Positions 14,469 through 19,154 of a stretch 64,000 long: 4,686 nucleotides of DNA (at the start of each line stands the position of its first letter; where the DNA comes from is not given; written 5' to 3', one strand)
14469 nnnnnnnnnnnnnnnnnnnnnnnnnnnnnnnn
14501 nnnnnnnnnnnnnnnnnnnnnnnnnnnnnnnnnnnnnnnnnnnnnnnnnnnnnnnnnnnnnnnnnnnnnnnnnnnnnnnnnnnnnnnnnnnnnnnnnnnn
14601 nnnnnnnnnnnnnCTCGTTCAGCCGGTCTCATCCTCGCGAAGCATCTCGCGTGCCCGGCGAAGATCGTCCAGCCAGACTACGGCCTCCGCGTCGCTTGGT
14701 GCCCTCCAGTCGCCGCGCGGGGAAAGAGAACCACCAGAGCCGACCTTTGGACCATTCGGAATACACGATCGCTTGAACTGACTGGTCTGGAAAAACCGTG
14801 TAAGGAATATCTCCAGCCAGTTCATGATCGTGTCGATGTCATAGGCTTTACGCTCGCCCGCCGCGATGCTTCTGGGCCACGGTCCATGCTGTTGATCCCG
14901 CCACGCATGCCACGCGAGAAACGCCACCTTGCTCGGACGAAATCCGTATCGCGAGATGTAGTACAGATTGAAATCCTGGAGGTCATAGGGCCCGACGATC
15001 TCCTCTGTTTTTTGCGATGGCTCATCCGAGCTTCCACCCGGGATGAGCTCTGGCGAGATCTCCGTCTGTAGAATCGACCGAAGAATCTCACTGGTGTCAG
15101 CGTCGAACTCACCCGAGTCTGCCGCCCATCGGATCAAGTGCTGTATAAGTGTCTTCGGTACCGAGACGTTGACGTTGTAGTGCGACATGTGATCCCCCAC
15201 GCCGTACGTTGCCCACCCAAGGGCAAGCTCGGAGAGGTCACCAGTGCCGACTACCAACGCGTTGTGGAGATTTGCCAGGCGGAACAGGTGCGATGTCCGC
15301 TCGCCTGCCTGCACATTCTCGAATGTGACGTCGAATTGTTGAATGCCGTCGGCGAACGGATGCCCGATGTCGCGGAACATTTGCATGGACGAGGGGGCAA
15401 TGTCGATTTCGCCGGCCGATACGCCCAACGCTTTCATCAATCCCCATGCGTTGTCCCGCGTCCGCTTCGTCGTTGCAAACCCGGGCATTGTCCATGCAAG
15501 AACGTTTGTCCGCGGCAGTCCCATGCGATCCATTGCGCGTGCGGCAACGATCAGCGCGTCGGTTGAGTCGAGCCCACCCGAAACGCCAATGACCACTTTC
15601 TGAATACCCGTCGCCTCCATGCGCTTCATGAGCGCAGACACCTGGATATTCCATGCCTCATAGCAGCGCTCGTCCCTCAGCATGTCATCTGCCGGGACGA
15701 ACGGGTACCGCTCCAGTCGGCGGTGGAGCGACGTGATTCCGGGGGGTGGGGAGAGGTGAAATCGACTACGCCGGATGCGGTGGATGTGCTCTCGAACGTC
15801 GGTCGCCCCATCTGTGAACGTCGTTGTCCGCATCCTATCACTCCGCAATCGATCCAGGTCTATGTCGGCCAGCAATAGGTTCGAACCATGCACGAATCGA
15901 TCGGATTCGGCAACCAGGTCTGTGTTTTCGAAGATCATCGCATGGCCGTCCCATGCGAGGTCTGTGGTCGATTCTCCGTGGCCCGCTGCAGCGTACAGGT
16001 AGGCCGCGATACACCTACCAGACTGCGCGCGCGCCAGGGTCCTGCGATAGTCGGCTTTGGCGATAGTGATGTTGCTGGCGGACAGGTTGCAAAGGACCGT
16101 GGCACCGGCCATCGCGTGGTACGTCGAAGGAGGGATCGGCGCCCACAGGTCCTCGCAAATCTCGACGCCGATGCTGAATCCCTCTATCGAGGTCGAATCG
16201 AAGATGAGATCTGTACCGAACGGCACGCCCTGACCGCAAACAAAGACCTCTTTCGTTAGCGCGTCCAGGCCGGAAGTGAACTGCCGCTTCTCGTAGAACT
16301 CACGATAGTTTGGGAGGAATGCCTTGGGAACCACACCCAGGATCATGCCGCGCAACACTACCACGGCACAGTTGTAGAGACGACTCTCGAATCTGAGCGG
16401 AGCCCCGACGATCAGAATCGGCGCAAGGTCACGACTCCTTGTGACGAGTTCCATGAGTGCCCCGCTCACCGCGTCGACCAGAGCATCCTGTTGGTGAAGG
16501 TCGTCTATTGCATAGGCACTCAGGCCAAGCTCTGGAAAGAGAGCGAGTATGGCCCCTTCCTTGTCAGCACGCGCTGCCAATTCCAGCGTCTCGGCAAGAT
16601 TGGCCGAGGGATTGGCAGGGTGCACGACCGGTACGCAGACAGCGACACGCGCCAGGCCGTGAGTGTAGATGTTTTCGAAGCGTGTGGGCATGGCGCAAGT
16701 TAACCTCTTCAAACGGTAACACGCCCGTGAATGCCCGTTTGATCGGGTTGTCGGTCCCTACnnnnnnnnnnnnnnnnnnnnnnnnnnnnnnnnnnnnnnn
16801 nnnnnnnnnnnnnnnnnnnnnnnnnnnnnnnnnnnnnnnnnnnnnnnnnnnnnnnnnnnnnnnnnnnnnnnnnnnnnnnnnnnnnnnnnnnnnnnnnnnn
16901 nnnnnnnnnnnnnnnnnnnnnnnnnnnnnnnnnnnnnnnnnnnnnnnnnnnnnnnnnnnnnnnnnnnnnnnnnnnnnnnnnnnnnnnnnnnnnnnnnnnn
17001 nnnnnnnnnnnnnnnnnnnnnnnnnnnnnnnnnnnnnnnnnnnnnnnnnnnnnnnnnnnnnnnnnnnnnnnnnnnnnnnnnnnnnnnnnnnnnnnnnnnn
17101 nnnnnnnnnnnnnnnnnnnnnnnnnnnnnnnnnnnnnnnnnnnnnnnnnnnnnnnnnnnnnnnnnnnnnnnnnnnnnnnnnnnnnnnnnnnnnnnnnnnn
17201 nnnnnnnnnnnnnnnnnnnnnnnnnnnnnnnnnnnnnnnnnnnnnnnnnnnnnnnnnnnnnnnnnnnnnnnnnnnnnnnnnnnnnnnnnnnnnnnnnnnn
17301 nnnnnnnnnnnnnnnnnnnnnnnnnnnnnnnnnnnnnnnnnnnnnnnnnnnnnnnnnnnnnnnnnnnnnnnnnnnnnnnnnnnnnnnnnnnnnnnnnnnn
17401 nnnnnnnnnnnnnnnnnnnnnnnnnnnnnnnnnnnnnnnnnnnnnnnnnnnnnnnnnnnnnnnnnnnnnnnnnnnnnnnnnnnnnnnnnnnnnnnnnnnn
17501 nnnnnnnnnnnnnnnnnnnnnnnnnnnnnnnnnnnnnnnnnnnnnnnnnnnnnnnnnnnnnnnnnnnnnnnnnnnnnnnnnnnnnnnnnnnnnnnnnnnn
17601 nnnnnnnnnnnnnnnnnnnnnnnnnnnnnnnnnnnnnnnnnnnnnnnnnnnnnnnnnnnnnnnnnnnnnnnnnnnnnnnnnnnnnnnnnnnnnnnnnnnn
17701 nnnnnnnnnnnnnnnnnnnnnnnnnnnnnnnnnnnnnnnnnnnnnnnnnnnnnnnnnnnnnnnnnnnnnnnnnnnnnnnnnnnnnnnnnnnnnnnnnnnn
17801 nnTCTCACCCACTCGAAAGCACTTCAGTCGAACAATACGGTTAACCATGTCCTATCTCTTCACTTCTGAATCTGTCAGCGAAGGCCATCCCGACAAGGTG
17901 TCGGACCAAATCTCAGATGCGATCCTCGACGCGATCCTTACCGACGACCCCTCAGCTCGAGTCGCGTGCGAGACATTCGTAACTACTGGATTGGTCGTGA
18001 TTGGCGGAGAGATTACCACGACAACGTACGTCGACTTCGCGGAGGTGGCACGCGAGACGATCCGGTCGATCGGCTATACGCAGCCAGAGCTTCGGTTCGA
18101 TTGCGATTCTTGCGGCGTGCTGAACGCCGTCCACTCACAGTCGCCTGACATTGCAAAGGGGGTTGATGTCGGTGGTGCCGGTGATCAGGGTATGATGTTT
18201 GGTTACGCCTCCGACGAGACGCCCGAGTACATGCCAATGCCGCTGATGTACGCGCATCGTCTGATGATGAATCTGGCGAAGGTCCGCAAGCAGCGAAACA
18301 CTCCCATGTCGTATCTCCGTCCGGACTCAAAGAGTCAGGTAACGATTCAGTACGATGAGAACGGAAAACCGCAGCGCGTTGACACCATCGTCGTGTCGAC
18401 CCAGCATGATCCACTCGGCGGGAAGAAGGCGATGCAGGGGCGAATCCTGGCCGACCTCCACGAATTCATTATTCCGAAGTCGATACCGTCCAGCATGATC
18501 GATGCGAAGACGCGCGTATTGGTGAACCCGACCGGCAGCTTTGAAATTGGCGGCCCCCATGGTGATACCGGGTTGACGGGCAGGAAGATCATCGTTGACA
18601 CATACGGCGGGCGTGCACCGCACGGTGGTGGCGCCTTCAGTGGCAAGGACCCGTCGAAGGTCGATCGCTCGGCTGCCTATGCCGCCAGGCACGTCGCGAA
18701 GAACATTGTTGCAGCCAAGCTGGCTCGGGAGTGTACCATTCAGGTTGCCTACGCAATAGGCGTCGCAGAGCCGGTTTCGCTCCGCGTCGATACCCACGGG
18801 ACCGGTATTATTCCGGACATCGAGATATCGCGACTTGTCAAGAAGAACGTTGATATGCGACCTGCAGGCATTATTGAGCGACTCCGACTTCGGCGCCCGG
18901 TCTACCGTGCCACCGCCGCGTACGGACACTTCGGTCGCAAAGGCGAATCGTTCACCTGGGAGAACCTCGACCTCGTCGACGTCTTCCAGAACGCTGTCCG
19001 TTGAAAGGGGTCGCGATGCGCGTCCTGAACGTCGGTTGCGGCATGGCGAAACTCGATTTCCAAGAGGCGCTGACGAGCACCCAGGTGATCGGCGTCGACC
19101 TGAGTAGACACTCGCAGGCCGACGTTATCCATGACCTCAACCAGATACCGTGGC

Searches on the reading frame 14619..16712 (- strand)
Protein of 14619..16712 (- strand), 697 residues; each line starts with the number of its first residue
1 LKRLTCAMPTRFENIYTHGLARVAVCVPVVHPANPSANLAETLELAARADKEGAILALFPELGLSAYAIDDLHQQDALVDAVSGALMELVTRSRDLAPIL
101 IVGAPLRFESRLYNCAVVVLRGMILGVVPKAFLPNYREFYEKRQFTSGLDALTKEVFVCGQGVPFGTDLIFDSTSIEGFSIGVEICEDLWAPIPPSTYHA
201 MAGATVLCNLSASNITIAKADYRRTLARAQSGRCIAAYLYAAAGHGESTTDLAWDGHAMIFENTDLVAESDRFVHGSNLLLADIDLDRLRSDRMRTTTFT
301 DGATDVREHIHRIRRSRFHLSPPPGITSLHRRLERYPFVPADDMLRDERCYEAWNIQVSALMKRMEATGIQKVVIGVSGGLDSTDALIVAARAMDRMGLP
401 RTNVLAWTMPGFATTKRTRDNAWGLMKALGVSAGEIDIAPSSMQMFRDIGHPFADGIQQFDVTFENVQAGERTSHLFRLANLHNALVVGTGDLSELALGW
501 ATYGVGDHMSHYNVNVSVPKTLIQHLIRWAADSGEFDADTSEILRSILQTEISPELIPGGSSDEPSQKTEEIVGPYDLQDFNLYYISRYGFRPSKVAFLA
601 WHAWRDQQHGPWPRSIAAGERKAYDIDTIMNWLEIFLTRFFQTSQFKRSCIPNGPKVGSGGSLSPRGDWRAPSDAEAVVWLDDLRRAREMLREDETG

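Call 18: search_protein_families(library=pfam, proteins=[window:14619-16712:-], max_evalue=0.001)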
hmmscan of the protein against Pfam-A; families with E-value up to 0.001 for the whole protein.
window:14619-16712:- (697 aa): 2 families
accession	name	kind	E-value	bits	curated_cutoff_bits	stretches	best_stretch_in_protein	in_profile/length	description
PF02540.23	NAD_synthase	-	4.4e-23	82.1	21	1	357-580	5-199/242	NAD synthase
PF00795.27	CN_hydrolase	-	1.7e-15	57.5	23.2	1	23-293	2-255/256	Carbon-nitrogen hydrolase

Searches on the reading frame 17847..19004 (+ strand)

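Call 18: search_protein_families(library=pfam, proteins=[window:17847-19004:+], max_evalue=0.001)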
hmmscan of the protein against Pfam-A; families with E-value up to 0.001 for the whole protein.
window:17847-19004:+ (385 aa): 3 families
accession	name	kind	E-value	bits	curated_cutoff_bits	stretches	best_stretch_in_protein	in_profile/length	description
PF02773.21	S-AdoMet_synt_C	-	1.8e-66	222.7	25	1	234-372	1-137/138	S-adenosylmethionine synthetase, C-terminal domain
PF02772.21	S-AdoMet_synt_M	-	7.2e-45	152.4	29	1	110-232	3-120/120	S-adenosylmethionine synthetase, central domain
PF00438.25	S-AdoMet_synt_N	-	6.3e-44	149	33.1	1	3-100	2-99/99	S-adenosylmethionine synthetase, N-terminal domain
